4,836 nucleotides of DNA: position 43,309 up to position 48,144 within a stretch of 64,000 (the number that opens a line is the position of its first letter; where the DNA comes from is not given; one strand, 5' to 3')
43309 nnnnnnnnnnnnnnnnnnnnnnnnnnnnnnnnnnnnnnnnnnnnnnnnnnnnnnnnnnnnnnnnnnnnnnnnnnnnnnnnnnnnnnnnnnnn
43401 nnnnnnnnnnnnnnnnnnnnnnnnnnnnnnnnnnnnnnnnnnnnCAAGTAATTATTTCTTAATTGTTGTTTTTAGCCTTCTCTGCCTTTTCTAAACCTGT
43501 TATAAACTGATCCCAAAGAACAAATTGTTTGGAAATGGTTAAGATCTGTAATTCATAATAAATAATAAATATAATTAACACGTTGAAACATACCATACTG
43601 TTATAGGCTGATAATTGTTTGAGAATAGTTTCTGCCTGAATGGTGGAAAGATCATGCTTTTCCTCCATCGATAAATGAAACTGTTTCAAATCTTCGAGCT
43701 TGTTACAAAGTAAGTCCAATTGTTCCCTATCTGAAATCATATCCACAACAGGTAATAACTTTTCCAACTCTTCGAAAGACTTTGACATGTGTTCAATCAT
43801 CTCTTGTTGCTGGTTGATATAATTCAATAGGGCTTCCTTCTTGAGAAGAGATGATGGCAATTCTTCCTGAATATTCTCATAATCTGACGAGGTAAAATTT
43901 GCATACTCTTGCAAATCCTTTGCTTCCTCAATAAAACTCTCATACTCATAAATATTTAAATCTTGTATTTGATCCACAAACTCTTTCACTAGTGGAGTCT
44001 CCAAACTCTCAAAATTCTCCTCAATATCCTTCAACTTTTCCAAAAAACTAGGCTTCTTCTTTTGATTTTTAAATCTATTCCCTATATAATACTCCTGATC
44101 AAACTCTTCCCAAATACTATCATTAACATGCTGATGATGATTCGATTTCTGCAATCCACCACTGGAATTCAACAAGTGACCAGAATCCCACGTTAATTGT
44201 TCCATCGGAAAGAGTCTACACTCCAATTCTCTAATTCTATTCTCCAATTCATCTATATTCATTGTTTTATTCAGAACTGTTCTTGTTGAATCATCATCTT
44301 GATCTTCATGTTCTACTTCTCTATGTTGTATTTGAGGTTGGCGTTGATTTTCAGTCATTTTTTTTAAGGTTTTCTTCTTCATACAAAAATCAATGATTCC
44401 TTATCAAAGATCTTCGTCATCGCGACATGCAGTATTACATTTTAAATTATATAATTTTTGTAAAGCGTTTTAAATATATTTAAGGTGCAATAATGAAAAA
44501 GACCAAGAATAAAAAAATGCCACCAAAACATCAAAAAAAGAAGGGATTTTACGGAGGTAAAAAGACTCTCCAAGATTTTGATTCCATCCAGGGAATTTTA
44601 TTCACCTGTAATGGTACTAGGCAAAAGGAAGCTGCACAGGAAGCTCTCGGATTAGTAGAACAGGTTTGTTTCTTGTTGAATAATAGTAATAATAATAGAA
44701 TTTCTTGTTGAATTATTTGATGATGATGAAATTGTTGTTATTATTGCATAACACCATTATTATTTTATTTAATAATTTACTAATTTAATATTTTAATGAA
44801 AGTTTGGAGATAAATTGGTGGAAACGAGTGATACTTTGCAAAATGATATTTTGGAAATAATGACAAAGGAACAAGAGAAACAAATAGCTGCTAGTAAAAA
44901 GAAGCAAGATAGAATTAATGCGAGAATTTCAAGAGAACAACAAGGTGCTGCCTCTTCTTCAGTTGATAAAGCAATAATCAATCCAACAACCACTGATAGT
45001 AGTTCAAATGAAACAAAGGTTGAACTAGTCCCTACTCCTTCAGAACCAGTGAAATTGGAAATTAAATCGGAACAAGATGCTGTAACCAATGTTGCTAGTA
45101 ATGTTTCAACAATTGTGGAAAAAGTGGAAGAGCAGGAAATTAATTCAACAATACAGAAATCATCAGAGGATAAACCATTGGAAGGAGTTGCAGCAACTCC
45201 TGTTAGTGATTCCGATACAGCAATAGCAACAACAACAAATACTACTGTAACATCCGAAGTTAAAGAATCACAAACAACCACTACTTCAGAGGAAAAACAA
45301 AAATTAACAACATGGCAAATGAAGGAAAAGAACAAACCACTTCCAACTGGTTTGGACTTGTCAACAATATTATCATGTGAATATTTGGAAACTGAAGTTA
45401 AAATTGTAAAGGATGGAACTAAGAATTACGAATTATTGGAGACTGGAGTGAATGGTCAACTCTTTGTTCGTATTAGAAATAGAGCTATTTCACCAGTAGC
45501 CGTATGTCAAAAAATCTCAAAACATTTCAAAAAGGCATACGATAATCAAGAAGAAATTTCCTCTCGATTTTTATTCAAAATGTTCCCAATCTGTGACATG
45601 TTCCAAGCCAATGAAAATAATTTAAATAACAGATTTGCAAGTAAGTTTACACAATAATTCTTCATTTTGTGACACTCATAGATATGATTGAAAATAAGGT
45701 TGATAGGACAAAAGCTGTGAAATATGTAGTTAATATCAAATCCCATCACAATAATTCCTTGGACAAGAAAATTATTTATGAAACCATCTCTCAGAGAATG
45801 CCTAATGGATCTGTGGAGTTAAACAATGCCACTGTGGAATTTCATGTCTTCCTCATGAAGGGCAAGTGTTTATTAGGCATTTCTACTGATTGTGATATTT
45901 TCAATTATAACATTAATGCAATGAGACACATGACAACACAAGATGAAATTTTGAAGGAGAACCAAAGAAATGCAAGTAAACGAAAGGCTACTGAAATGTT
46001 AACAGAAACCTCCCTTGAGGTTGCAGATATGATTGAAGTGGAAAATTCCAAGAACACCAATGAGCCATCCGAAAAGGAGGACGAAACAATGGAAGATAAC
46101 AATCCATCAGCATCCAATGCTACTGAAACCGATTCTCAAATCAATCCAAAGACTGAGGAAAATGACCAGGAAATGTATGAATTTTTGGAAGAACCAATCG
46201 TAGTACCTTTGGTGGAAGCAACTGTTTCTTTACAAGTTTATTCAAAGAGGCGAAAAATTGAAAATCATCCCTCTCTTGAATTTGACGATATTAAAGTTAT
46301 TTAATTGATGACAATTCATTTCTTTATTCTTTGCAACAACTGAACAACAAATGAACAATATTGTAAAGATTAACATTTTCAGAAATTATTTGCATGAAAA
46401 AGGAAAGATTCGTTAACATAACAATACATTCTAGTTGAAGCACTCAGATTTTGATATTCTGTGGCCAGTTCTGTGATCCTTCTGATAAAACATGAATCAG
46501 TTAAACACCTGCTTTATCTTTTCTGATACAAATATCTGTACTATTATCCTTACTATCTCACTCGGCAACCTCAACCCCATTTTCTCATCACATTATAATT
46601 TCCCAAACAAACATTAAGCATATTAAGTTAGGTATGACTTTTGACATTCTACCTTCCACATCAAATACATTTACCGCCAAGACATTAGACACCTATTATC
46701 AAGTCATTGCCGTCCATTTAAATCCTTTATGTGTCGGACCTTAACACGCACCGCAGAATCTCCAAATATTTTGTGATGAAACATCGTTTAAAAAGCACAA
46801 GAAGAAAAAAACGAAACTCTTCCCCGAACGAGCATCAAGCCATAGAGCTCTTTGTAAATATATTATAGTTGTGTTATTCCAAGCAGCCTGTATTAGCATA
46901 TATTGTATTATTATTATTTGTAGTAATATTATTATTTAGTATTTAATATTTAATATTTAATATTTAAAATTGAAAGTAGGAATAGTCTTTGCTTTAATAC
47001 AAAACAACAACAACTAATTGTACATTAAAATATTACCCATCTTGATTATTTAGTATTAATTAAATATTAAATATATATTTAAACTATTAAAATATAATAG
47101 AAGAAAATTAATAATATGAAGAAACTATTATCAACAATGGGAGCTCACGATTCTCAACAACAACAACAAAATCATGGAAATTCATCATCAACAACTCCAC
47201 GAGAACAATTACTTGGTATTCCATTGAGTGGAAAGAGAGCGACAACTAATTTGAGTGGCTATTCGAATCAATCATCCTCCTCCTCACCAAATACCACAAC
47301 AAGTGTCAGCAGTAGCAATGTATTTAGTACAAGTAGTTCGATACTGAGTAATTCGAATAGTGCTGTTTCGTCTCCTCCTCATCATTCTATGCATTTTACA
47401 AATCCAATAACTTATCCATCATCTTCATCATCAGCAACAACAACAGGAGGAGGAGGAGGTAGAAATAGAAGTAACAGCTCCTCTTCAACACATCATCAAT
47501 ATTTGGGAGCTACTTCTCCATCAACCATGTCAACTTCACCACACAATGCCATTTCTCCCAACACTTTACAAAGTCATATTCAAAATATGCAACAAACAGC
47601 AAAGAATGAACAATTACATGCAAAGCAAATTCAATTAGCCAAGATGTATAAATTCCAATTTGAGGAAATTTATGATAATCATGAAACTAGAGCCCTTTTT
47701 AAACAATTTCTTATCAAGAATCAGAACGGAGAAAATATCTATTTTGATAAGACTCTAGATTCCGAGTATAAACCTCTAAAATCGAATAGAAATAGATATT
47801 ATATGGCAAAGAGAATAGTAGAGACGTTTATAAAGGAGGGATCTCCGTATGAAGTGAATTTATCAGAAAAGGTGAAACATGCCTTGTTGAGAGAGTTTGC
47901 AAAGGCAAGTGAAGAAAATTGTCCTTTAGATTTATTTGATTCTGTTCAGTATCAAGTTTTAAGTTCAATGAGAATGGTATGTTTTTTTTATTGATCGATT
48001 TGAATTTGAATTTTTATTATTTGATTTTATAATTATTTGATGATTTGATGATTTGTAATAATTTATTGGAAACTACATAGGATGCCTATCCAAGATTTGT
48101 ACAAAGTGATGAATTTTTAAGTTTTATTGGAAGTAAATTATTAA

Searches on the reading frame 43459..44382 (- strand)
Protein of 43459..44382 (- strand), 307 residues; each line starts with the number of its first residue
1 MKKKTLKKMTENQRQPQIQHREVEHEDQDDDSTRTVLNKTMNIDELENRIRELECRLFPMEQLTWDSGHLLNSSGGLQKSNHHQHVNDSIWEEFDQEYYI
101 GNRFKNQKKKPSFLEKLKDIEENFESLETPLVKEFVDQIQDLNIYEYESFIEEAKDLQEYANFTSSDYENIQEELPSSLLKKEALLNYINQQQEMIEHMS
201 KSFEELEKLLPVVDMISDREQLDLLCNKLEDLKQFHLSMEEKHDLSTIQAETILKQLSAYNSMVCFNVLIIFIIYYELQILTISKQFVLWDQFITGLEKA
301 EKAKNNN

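Call 11: search_protein_families(library=pfam, proteins=[window:43459-44382:-], max_evalue=0.00001)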
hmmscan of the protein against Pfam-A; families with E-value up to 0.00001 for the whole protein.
window:43459-44382:- (307 aa): 1 family
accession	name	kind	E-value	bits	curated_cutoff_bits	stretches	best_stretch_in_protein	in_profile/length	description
PF07426.16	Dynactin_p22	-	2.1e-07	31.3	25.2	0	147-264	52-156/168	Dynactin subunit p22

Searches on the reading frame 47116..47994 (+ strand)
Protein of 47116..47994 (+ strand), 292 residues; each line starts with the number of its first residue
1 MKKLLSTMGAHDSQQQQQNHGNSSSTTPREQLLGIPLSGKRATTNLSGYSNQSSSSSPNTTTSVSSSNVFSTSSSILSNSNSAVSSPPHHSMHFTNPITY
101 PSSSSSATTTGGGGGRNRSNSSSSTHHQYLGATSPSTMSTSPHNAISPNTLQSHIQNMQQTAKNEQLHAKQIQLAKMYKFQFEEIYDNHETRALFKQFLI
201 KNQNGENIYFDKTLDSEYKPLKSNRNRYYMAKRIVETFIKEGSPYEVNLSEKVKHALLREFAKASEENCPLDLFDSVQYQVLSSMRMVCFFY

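Call 11: search_protein_families(library=pfam, proteins=[window:47116-47994:+], max_evalue=0.00001)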
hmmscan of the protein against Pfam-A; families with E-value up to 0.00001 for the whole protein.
window:47116-47994:+ (292 aa): 1 family
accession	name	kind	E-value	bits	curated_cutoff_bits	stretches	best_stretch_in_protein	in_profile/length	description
PF00615.24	RGS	-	7.7e-12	46.1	23.9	1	181-287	1-102/117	Regulator of G protein signaling domain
